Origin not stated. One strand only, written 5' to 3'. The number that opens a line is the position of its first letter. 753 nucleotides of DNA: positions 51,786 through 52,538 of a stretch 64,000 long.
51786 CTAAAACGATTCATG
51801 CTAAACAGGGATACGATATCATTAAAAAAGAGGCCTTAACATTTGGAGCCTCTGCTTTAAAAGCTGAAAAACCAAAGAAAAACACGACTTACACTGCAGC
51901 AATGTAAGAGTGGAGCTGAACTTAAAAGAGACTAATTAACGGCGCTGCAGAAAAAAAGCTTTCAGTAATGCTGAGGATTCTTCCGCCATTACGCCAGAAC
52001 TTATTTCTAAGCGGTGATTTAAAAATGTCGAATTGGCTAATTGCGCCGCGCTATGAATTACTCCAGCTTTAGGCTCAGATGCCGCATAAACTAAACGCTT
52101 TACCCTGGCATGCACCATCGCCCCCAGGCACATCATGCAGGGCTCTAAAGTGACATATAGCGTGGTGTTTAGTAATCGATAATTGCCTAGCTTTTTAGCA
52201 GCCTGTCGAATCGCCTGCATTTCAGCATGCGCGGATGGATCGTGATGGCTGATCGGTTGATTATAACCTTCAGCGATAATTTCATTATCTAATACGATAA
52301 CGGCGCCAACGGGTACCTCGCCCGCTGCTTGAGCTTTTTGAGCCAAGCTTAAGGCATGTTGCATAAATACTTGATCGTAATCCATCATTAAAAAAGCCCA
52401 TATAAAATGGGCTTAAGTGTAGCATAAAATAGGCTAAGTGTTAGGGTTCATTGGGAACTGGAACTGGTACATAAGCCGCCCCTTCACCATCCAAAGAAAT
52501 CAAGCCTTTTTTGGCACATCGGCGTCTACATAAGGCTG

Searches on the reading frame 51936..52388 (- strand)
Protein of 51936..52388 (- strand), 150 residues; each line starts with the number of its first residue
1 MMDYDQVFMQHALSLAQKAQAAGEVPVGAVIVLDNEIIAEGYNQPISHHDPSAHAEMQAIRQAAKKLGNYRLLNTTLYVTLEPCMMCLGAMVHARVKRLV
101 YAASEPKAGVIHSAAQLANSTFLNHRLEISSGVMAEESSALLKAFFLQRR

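Call 6: search_protein_families(library=pfam, proteins=[window:51936-52388:-], max_evalue=0.01)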
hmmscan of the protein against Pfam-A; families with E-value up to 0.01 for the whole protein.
window:51936-52388:- (150 aa): 7 families
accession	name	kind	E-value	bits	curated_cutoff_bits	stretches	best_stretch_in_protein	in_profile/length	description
PF14437.12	MafB19-deam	-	4.5e-39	134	27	1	6-150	4-142/142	MafB19-like deaminase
PF00383.29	dCMP_cyt_deam_1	-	3.4e-32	110.8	25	1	4-102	3-101/102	Cytidine and deoxycytidylate deaminase zinc-binding region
PF14439.12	Bd3614-deam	-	5.8e-06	26.7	38.5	1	52-121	34-106/113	Bd3614-like deaminase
PF18750.7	SNAD4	-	0.00042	20.8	27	1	48-93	27-73/130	Secreted Novel AID/APOBEC-like Deaminase 4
PF18772.7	APOBEC2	-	0.00077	20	26.8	1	49-94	46-92/175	APOBEC2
PF18785.7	Inv-AAD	-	0.0019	18.5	26.5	1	30-100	3-78/129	Invertebrate-AID/APOBEC-deaminase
PF18782.7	NAD2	-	0.0056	17.3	27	1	48-92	50-95/179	Novel AID APOBEC clade 2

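Call 30: search_protein_families(library=ncbifam, proteins=[window:51936-52388:-], max_evalue=0.001)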
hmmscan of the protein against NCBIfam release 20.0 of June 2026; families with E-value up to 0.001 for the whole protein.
window:51936-52388:- (150 aa): 6 families
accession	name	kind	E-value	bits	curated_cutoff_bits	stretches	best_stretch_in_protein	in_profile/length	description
NF008113.2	PRK10860.1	equivalog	4.2e-61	205.6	150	1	5-150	7-152/165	tRNA adenosine(34) deaminase TadA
TIGR00326.1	eubact_ribD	equivalog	3.3e-15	56.1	156.35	1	9-147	1-134/343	bifunctional diaminohydroxyphosphoribosylaminopyrimidine deaminase/5-amino-6-(5-phosphoribosylamino)uracil reductase RibD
NF008052.0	PRK10786.1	equivalog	1.1e-14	54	500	1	5-146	3-139/367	bifunctional diaminohydroxyphosphoribosylaminopyrimidine deaminase/5-amino-6-(5-phosphoribosylamino)uracil reductase RibD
TIGR02571.1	ComEB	equivalog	2.1e-13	50.5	219.45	1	3-103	4-116/151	ComE operon protein 2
NF041025.1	antiphage_deaminase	equivalog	1.3e-09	37.5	400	1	52-102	337-386/437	anti-phage dCTP deaminase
TIGR01354.1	cyt_deam_tetra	equivalog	7.1e-05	23.1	113.65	1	24-107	20-106/126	cytidine deaminase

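Call 52: find_homologous_proteins(query=window:51936-52388:-, max_evalue=1e-30)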
Query window:51936-52388:- (150 aa): 7504 proteins with E <= 1e-30 among 8000 candidates; the best 120 are listed.
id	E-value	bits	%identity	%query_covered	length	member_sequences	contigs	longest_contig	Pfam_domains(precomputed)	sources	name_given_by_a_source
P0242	4.1e-90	317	100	99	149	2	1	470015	PF00383.30,PF14437.13,PF14439.13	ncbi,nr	ncbi:MAG: tRNA adenosine(34) deaminase TadA [Gammaproteobacteria bacterium]|nr:tRNA adenosine(34) de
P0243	1.5e-70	253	80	97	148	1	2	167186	PF00383.30,PF14437.13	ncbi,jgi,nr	ncbi:MAG: Cytidine/deoxycytidylate deaminase family protein [Gammaproteobacteria bacterium]|jgi:tRNA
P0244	7.5e-69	248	79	97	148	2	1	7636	PF00383.30,PF14437.13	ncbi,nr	ncbi:MAG: Cytidine/deoxycytidylate deaminase family protein [Gammaproteobacteria bacterium]|nr:Cytid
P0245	7.0e-68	245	77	99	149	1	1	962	PF00383.30,PF14437.13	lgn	-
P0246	3.6e-67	243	77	100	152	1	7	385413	PF00383.30,PF14437.13,PF14439.13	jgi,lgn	-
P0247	3.5e-66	239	80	95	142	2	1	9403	PF00383.30,PF14437.13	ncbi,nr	ncbi:MAG: zinc-binding protein [Gammaproteobacteria bacterium]|nr:zinc-binding protein [Gammaproteob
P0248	1.7e-60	221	66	100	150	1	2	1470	PF00383.30,PF14437.13,PF14439.13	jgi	-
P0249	2.0e-59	217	66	100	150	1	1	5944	PF00383.30,PF14437.13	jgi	jgi:tRNA(adenine34) deaminase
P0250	2.0e-59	217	68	99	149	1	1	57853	PF00383.30,PF14437.13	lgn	-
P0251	1.4e-58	215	68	99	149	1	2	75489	PF00383.30,PF14437.13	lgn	-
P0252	1.8e-58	214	66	98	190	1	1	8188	PF00383.30,PF14437.13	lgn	-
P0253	1.4e-57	212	67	100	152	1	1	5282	PF00383.30,PF14437.13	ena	-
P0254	1.4e-57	211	66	99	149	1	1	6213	PF00383.30,PF14437.13,PF14439.13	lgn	-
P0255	2.1e-57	211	66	97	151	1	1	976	PF00383.30,PF14437.13,PF14439.13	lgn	-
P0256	7.0e-57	209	65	100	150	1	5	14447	PF00383.30,PF14437.13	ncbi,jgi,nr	ncbi:MAG TPA: tRNA adenosine(34) deaminase TadA [Gammaproteobacteria bacterium]|jgi:tRNA(Arg) A34 ad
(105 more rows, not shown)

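Call 54: find_encoding_contigs(protein=P0247, flank=9000, max_places=4)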
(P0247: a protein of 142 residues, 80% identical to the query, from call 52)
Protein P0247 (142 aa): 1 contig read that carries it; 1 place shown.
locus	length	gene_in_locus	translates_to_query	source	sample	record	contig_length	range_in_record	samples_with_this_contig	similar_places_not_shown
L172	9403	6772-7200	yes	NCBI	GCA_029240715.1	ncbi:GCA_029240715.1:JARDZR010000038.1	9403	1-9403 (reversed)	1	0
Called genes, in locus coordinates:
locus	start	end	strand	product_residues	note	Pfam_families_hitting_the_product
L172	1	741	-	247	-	PF00763:THF_DHG_CYH, PF02882:THF_DHG_CYH_C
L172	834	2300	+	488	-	PF00478:IMPDH, PF00571:CBS, PF03060:NMO (weak), PF01070:FMN_dh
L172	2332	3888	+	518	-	PF00117:GATase, PF07722:Peptidase_C26, PF02540:NAD_synthase, PF03054:tRNA_Me_trans (faint), PF00958:GMP_synt_C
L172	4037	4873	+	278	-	-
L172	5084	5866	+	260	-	-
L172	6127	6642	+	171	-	-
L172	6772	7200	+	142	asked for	PF00383:dCMP_cyt_deam_1, PF14437:MafB19-deam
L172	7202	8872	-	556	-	PF13374:TPR_10 (faint), PF13424:TPR_12 (faint), PF24885:TPR_NPHP3 (faint)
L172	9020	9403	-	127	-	PF17763:Asparaginase_C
